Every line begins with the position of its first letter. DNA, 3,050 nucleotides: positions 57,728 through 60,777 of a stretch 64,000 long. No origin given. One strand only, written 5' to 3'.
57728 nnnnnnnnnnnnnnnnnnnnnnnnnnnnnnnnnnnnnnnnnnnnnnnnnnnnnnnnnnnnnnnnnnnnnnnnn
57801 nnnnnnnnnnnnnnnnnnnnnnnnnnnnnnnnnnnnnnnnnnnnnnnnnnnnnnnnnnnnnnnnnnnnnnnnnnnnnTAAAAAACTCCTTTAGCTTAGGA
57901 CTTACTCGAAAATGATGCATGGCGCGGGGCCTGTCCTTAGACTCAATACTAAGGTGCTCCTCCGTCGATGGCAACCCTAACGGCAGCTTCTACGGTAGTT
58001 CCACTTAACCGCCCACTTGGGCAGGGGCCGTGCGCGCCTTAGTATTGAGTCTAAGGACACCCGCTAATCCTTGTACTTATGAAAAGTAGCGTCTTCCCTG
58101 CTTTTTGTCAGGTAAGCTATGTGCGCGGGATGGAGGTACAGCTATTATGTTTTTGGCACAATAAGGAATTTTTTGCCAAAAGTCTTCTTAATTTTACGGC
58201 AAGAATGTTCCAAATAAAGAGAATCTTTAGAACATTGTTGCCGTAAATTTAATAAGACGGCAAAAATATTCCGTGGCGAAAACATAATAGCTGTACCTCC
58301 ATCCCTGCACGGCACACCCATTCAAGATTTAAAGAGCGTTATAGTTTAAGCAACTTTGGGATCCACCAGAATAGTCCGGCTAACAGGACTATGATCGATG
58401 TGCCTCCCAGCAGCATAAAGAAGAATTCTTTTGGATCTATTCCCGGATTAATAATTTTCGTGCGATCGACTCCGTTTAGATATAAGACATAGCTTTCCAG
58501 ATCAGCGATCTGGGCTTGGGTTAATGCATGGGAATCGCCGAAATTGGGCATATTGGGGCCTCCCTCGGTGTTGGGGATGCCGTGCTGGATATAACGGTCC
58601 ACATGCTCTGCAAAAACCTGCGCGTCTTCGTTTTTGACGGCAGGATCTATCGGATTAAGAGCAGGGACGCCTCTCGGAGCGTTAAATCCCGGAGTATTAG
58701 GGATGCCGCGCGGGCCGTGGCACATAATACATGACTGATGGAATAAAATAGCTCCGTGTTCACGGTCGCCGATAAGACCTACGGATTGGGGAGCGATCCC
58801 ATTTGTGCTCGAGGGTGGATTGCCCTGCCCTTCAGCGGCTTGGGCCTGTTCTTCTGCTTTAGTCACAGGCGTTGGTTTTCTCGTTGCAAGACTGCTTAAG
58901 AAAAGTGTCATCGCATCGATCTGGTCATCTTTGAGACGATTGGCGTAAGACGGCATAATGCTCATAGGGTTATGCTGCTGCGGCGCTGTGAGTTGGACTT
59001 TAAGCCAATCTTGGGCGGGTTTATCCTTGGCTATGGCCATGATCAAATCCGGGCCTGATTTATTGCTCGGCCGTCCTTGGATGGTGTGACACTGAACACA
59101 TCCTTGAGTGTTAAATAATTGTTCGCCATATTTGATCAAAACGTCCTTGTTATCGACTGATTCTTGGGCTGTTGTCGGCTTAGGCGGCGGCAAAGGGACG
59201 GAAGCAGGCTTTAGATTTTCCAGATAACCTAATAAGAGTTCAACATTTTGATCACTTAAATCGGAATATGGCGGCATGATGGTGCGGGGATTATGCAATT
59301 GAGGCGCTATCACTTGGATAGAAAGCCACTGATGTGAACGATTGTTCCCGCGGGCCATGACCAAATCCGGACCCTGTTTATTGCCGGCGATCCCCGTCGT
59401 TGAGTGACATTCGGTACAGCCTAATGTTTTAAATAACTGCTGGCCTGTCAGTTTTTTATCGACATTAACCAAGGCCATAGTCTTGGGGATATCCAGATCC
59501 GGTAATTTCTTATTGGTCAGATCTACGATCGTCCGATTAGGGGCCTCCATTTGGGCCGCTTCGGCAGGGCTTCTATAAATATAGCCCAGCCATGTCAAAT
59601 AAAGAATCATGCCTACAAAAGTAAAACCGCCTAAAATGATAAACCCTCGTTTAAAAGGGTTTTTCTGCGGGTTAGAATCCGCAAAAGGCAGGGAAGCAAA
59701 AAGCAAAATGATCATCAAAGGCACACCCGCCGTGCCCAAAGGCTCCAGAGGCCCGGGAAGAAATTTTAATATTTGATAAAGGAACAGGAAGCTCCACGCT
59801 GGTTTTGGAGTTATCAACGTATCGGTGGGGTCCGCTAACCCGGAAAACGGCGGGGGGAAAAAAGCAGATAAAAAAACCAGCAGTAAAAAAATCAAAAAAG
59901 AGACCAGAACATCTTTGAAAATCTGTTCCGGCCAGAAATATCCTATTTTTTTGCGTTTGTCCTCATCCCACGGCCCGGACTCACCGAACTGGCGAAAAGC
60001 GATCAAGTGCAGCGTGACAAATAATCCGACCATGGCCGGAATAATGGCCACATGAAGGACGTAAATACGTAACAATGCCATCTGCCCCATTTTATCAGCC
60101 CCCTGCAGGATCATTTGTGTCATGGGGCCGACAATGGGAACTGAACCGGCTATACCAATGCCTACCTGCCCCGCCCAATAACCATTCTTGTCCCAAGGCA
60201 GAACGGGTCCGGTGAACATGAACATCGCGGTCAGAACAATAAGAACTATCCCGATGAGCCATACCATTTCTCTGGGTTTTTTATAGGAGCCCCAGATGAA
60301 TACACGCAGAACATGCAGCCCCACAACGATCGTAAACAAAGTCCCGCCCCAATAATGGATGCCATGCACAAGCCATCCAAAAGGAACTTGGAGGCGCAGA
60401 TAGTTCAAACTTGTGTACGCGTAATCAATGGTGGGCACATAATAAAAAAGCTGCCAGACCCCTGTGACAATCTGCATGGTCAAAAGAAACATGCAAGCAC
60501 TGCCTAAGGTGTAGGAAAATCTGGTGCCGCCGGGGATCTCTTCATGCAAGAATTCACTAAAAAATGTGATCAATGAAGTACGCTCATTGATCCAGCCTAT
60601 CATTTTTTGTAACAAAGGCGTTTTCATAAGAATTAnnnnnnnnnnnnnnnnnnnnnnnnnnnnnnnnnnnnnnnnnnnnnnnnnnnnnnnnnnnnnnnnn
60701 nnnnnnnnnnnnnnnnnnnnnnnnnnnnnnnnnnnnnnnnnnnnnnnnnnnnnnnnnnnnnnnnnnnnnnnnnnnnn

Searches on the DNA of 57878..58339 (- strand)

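Call 46: build_rna_model(alignment_id=A4, structure=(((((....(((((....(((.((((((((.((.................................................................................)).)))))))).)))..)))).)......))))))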
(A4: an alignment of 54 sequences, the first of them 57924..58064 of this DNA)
Model R1 built from alignment A4 (54 sequences, 148 columns); structure: as given.
model positions 140; base pairs 23; branch points 0; effective number of sequences 2.4; information 0.59 bits per position. Calibrated on 0.2 Mb of random sequence (short: E-values are rough).
structure used (alignment columns):
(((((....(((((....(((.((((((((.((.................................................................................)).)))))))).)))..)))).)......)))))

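Call 47: search_with_rna_model(model_id=R1, source=window, max_evalue=1, filters=off)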
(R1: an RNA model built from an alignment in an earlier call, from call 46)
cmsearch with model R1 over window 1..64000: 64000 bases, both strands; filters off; matches with E-value up to 1: 11.
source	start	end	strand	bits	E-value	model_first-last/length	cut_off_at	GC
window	11616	11753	-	135.2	4.8e-24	1-140/140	no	0.52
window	34899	35040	-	126.9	1.8e-22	1-140/140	no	0.54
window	43754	43895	-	114.7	3.8e-20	1-140/140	no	0.59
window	57924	58064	-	113.8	5.6e-20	1-140/140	no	0.59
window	29631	29772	-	111.6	1.4e-19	1-140/140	no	0.63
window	62907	63002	-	45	6.5e-07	21-117/140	no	0.61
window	11616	11753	+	38.2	1.2e-05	1-140/140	no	0.52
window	57924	58064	+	32.8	0.00013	1-140/140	no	0.59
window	29631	29772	+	32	0.00018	1-140/140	no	0.63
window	43754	43895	+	20.9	0.024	1-140/140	no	0.59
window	34899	35040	+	13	0.76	1-140/140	no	0.54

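Call 49: search_with_rna_model(model_id=R1, sources=[L001, L003, L007, L010, L012, L013, L016, L017, L020, L027, L028, L031, L032, L033, L035, L036, L037, L038, L042, L043, L047, L048, L051, L052, L053, L054, L058, L060, L061, L062, L064, L065, L066, L068, L069, L070, L072, L074, L075, L076, L078, L081, L083, L084, L085, L086, L087, L088, L090, L091, L092, L093, L094, L095, L098, L100, L102, L104, L106, L107, L109, L111, L112, L114, L116, L118, L119, L121, L122, L123, L124, L126, L129, L130, L131, L134, L138, L143, L145, L146, L147, window], max_evalue=0.001, make_alignment=true)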
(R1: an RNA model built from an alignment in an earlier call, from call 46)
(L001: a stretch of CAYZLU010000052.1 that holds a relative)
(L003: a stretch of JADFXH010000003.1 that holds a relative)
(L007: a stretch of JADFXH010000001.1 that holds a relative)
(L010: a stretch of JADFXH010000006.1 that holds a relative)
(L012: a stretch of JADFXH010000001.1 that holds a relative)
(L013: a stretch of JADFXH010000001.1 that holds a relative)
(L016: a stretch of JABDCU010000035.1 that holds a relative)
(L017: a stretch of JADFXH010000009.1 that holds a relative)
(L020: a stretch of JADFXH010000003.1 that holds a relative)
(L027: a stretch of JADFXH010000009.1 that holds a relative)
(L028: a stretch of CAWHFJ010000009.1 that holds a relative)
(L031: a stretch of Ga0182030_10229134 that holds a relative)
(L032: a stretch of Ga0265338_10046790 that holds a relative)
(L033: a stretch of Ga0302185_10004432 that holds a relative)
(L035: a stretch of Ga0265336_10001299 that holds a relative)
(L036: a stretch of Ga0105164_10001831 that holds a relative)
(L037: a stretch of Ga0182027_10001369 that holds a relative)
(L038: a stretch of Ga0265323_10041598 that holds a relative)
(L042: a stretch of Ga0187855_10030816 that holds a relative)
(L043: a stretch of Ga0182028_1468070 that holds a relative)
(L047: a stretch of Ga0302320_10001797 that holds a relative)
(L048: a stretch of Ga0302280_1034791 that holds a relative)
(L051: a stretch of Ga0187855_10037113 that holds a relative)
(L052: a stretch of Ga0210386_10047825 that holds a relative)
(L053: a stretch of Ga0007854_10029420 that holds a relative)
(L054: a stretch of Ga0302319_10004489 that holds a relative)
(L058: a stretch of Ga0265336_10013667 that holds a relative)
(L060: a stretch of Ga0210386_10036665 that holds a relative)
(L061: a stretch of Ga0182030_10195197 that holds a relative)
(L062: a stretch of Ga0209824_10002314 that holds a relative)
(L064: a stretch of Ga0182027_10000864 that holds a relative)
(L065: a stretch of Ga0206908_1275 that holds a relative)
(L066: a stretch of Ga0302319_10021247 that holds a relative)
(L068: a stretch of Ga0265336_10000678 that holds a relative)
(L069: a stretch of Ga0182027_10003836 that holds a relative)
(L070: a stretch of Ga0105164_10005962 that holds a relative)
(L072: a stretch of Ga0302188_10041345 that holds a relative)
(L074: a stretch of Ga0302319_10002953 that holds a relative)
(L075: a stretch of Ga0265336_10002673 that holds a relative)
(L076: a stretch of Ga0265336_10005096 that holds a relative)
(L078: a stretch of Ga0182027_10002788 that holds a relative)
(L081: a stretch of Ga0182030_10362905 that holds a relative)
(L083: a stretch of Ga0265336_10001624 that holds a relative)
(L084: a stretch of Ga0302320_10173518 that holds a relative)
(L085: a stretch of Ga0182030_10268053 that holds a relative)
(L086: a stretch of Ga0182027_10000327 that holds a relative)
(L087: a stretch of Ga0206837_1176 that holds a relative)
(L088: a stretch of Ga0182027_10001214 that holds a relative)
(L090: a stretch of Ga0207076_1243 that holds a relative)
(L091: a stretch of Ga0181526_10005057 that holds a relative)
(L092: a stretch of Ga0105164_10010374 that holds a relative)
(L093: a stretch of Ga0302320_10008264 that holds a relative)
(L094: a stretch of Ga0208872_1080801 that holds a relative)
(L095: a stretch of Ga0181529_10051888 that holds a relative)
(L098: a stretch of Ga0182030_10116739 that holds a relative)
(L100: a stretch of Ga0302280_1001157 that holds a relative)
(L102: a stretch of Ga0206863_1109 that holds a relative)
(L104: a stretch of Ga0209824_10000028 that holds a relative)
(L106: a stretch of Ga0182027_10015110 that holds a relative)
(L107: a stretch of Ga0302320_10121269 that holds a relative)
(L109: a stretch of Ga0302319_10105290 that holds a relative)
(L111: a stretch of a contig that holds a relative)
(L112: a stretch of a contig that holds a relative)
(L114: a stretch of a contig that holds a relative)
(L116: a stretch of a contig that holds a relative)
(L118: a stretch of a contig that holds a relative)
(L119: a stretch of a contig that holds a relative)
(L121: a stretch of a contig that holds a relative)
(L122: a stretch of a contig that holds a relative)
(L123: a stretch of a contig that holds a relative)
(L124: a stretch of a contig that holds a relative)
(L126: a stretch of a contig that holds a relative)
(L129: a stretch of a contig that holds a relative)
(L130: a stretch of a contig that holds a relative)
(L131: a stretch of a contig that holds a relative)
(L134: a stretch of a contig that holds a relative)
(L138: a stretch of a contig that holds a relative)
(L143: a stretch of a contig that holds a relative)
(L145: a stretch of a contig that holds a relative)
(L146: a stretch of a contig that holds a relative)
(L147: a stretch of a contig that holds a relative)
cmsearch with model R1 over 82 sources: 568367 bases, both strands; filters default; matches with E-value up to 0.001: 133.
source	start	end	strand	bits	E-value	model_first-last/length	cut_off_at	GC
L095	574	713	+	153.3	1.5e-26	1-140/140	no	0.57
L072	1504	1643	-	150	6.6e-26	1-140/140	no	0.57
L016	1244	1383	+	149.7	7.5e-26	1-140/140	no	0.56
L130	4081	4220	+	149.1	1e-25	1-140/140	no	0.55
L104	6084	6223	+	147.4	2.1e-25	1-140/140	no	0.49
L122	146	285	-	147.2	2.3e-25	1-140/140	no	0.53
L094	560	699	+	147.2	2.3e-25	1-140/140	no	0.61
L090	3604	3743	-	146.9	2.6e-25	1-140/140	no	0.56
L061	1370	1509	-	146.4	3.2e-25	1-140/140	no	0.61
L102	3762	3901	-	146.1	3.7e-25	1-140/140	no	0.55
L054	690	829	-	145.3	5.1e-25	1-140/140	no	0.54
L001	584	723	-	145.3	5.2e-25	1-140/140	no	0.51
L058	560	699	-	145.3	5.2e-25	1-140/140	no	0.51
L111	2452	2591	+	145.3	5.2e-25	1-140/140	no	0.51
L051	1199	1338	+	144.2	8.5e-25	1-140/140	no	0.56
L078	3415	3554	-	143.9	9.5e-25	1-140/140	no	0.59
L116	8037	8176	-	143.5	1.2e-24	1-140/140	no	0.59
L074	2352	2491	-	143.3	1.2e-24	1-140/140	no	0.54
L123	2042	2181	+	143.1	1.4e-24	1-140/140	no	0.56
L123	4337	4476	+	142.9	1.5e-24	1-140/140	no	0.57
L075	3199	3338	-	141.2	3.1e-24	1-140/140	no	0.53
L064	6146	6285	-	141.2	3.1e-24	1-140/140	no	0.63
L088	1840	1979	-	141.1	3.2e-24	1-140/140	no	0.56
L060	1103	1242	+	141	3.4e-24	1-140/140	no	0.47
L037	8865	9004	+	140.7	3.9e-24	1-140/140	no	0.6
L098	2689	2828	+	140.6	4.1e-24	1-140/140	no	0.59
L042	132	271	-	140.5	4.3e-24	1-140/140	no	0.56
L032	3453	3592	+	140.4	4.4e-24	1-140/140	no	0.56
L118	265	404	-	139.5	6.6e-24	1-140/140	no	0.56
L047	3539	3677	+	139.2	7.4e-24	1-140/140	no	0.63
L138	2208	2347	+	139.1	7.8e-24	1-140/140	no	0.56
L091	3172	3311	+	138.2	1.2e-23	1-140/140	no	0.49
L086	10625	10764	+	138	1.3e-23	1-140/140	no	0.55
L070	6201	6339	+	138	1.3e-23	1-140/140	no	0.61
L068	6134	6273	+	137.8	1.4e-23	1-140/140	no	0.54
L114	1871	2009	-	137.4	1.7e-23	1-140/140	no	0.58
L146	604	743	+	136.9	2.1e-23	1-140/140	no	0.58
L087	3898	4036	+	136.7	2.2e-23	1-140/140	no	0.54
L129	1093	1232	+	136.3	2.7e-23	1-140/140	no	0.61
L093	4835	4973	-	136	3.1e-23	1-140/140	no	0.58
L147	3564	3703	-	135.9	3.1e-23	1-140/140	no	0.56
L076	2424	2563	+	135.6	3.7e-23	1-140/140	no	0.56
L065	1539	1676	-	134.1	6.9e-23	1-140/140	no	0.54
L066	8790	8930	+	133.8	7.9e-23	1-140/140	no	0.55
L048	1317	1456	+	132.5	1.4e-22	1-140/140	no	0.52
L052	2756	2894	-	132.5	1.4e-22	1-140/140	no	0.52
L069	1198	1337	+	131.6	2e-22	1-140/140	no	0.63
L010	3456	3594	-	129.5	5.2e-22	1-140/140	no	0.61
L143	568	707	-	127.5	1.3e-21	1-140/140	no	0.56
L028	713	852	+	126.4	2e-21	1-140/140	no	0.64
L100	4675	4815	-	126.4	2e-21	1-140/140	no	0.52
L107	2500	2638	-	124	5.7e-21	1-140/140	no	0.6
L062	1307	1445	+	123.7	6.4e-21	1-140/140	no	0.59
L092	3558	3696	-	123.6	6.9e-21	1-140/140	no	0.61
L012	2334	2475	-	123.5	7.3e-21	1-140/140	no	0.56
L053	2118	2255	-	123.1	8.6e-21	1-140/140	no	0.63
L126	3754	3893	-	122.2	1.3e-20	1-140/140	no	0.59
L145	300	438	-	121.8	1.5e-20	1-140/140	no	0.57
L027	3240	3381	-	121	2.1e-20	1-140/140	no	0.59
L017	882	1023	-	120.7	2.4e-20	1-140/140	no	0.57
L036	9554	9695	-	120.3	2.9e-20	1-140/140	no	0.56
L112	1397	1539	+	120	3.3e-20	1-140/140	no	0.62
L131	705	844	+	119.9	3.4e-20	1-140/140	no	0.55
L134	2265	2406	+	118.3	6.9e-20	1-140/140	no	0.62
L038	1449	1590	-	117.5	1e-19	1-140/140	no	0.61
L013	6483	6624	-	117.3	1.1e-19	1-140/140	no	0.57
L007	1070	1212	-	117.2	1.1e-19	1-140/140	no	0.59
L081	145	285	-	116.8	1.4e-19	1-140/140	no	0.68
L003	674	811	+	116.7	1.4e-19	1-140/140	no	0.51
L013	4807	4948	-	115.7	2.1e-19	1-140/140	no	0.59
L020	6131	6272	+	115.5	2.3e-19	1-140/140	no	0.56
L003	7054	7195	+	112.2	1e-18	1-140/140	no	0.58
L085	770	910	+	111.1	1.6e-18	1-140/140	no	0.66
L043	1268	1407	-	102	8.7e-17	1-140/140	no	0.64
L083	5418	5557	-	99.7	2.4e-16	1-140/140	no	0.6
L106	5873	6007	+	98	4.9e-16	1-140/140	no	0.57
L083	8053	8190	-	95.8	1.3e-15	1-140/140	no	0.62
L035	5741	5878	+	94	2.8e-15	1-140/140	no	0.62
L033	4420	4558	-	93.7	3.3e-15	1-140/140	no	0.63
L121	7046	7184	+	93.7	3.3e-15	1-140/140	no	0.63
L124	6877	7014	+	91.1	1e-14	1-140/140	no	0.64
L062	6458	6586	+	89.2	2.4e-14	1-140/140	no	0.57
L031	2048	2162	+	87.2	5.5e-14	1-116/140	3'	0.57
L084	2991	3122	-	85.2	1.3e-13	1-140/140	no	0.59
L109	2913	3050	-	84.2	2.1e-13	1-140/140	no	0.54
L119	1195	1314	+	79.7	1.4e-12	1-118/140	3'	0.6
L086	7245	7343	+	71.6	5.1e-11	1-140/140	no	0.6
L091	3172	3311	-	42.8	1.5e-05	1-140/140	no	0.49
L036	9554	9695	+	42.5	1.6e-05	1-140/140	no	0.56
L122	146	285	+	42.1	2e-05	1-140/140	no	0.53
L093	4835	4973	+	41.9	2.2e-05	1-140/140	no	0.58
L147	3564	3703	+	41.4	2.7e-05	1-140/140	no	0.56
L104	6084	6223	-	41.2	2.9e-05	1-140/140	no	0.49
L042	132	271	+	41.2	3e-05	1-140/140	no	0.56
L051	1199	1338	-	41.2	3e-05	1-140/140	no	0.56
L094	560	699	-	40.2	4.6e-05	1-140/140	no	0.61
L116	8037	8176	+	40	5e-05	1-140/140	no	0.59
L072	1504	1643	+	39.7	5.6e-05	1-140/140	no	0.57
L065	1539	1676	+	39.6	6.1e-05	1-140/140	no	0.54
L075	3199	3338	+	39.5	6.2e-05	1-140/140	no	0.53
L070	6201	6339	-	39.3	6.8e-05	1-140/140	no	0.61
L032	3453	3592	-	39.2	7.2e-05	1-140/140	no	0.56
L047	3539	3677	-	38.8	8.3e-05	1-140/140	no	0.63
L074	2352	2491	+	38.8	8.5e-05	1-140/140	no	0.54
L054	690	829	+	38.8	8.5e-05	1-140/140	no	0.54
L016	1244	1383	-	38.7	8.7e-05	1-140/140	no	0.56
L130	4081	4220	-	38.5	9.7e-05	1-140/140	no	0.55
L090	3604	3743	+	38.1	0.00011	1-140/140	no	0.56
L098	2689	2828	-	37.5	0.00015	1-140/140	no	0.59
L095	574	713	-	37.4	0.00016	1-140/140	no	0.57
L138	2208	2347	-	37.4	0.00016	1-140/140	no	0.56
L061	1370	1509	+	37.2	0.00017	1-140/140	no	0.61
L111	2452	2591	-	37.1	0.00017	1-140/140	no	0.51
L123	4337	4476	-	36.9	0.0002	1-140/140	no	0.57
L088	1840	1979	+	36.8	0.0002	1-140/140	no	0.56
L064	6146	6285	+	36.1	0.00028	1-140/140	no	0.63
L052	2756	2894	+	36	0.00029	1-140/140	no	0.52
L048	1317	1456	-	35.9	0.0003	1-140/140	no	0.52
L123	2042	2181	-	35.8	0.00031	1-140/140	no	0.56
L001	584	723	+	35.8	0.00032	1-140/140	no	0.51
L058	560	699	+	35.8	0.00032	1-140/140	no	0.51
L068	6134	6273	-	35.3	0.00039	1-140/140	no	0.54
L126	3754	3893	+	35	0.00044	1-140/140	no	0.59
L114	1871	2009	+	35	0.00044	1-140/140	no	0.58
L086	10625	10764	-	34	0.00068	1-140/140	no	0.55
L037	8865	9004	-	33.3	0.00094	1-140/140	no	0.6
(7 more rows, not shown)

Alignment A5: 133 matches aligned to the model, 239 columns, each read 5' to 3' on its own strand. Consensus structure (alignment columns), stored with it:
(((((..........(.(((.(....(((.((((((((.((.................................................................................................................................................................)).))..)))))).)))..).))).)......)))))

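Call 60: search_with_rna_model(model_id=R1, sources=[L151, L152, L153, L154, L155, L156, L157, L158, L159, L160, L161], max_evalue=0.01)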
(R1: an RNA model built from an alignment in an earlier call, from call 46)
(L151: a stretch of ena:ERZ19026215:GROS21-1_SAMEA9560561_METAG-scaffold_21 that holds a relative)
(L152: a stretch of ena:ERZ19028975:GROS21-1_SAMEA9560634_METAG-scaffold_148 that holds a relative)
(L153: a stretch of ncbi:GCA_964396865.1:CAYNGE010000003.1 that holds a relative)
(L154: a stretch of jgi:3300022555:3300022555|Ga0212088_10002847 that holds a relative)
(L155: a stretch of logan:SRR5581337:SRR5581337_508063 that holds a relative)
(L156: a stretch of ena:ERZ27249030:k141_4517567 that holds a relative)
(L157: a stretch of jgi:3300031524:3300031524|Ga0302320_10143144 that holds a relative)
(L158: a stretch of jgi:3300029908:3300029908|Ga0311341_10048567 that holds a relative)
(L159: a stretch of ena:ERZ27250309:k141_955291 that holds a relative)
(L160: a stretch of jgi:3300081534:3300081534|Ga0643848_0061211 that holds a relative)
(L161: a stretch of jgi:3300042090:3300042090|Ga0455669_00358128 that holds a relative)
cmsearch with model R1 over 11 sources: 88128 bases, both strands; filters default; matches with E-value up to 0.01: 0.
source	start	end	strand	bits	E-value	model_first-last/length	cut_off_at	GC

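Call 75: search_with_rna_model(model_id=R1, sources=[L162, L163], max_evalue=0.01)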
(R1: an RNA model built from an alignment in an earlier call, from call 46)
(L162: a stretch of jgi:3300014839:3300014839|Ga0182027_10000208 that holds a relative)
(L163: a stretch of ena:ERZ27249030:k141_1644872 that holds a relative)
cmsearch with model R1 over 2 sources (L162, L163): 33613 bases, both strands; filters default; matches with E-value up to 0.01: 1.
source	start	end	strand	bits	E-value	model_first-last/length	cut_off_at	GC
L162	15167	15329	+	28.8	0.00039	1-140/140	no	0.55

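Call 77: search_with_rna_model(model_id=R1, source=L162, start=9400, end=10100, max_evalue=10, filters=off, show_alignments=1)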
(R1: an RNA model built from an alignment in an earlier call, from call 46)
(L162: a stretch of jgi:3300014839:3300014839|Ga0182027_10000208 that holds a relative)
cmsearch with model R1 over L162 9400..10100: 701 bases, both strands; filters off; matches with E-value up to 10: 22.
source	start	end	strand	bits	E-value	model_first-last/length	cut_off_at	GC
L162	9830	9848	-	4.4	0.36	1-140/140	no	0.58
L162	9858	9893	+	1.9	1.1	1-140/140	no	0.69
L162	9858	9893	-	1.2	1.4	1-140/140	no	0.69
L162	9820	9848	+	1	1.5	1-140/140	no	0.52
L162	9588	9604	+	-0.9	3.5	1-140/140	no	0.59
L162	9588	9604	-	-0.9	3.6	1-140/140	no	0.59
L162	10049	10069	+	-1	3.7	1-140/140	no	0.57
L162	9911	9952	-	-1.2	4.1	1-140/140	no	0.52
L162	9922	9964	+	-2.1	6.1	58-107/140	no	0.42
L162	9897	9908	+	-2.6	7.6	1-140/140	no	0.75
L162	9742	9747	+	-2.8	8.1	1-140/140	no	0.67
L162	9742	9747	-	-2.8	8.1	1-140/140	no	0.67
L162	9401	9408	+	-2.9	8.6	1-140/140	no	0.62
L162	9401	9408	-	-2.9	8.6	1-140/140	no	0.62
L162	9911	9916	+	-3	8.9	1-140/140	no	0.83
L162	9771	9783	+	-3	9.1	1-140/140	no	0.46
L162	9682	9692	+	-3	9.1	1-140/140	no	0.64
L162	10049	10069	-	-3.1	9.3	1-140/140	no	0.57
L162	9682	9692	-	-3.1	9.4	1-140/140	no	0.64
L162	9461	9477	-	-3.2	9.8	1-140/140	no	0.29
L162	10005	10029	-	-3.2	9.9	1-140/140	no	0.32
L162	9615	9645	+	-3.2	10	1-140/140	no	0.45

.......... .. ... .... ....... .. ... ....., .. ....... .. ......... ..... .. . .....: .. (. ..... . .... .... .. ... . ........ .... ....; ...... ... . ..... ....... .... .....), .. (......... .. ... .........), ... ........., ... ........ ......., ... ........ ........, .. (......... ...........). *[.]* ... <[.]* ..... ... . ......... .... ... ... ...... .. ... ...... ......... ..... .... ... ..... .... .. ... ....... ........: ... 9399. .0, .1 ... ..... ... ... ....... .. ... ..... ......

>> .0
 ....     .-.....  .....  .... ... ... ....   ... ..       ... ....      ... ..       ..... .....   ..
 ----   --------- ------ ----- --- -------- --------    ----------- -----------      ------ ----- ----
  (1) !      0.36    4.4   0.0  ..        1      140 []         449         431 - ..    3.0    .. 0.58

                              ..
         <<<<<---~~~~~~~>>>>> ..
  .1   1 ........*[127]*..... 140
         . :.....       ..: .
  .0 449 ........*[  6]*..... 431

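Call 88: search_dna_similar(query=window:57878-58339:-, collection=plasmids, mode=distant, max_rows=5)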
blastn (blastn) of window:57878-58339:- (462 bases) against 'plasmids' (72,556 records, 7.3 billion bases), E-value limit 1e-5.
No match.

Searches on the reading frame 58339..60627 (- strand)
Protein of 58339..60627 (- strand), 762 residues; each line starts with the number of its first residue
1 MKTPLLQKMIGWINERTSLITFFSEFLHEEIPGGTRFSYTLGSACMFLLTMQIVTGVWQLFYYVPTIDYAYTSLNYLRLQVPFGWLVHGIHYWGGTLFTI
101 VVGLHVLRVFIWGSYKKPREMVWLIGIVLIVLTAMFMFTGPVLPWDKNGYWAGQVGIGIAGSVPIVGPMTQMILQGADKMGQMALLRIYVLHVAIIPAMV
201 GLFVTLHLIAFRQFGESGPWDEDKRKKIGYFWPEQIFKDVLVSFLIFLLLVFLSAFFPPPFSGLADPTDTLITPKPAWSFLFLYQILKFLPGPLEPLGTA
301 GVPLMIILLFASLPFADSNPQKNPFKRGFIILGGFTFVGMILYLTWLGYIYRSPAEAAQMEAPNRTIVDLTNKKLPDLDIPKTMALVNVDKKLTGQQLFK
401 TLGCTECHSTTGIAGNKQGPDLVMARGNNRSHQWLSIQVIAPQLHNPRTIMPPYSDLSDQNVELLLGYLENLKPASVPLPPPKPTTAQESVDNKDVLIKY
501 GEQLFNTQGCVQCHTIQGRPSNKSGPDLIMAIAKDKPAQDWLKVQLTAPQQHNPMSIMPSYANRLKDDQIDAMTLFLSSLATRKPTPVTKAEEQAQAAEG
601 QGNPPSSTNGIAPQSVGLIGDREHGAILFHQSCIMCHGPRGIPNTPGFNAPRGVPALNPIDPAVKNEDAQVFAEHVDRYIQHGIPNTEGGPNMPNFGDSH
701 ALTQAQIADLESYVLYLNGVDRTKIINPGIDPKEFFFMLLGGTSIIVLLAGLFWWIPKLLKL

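Call 40: search_protein_families(library=pfam, proteins=[window:58339-60627:-], max_evalue=0.00001)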
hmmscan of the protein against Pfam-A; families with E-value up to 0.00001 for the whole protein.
window:58339-60627:- (762 aa): 6 families
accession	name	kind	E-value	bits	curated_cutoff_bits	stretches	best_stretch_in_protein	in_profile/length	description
PF00033.24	Cytochrome_B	-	1.5e-41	142.8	27.2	1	35-215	10-189/189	Cytochrome b/b6/petB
PF13631.11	Cytochrom_B_N_2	-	5e-37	127.9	27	1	97-260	2-165/169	Cytochrome b(N-terminal)/b6/petB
PF00034.26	Cytochrom_C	-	1.7e-29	103.4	21.3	2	499-580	2-89/90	Cytochrome c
PF13442.11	Cytochrome_CBB3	-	6.6e-20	71.6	27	0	623-714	4-68/68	Cytochrome C oxidase, cbb3-type, subunit III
PF02433.20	FixO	-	2.8e-13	50.3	29.6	0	417-464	101-147/219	Cytochrome C oxidase, mono-heme subunit/FixO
PF00032.22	Cytochrom_B_C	-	3.7e-06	27.6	20.7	1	265-350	2-84/102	Cytochrome b(C-terminal)/b6/petD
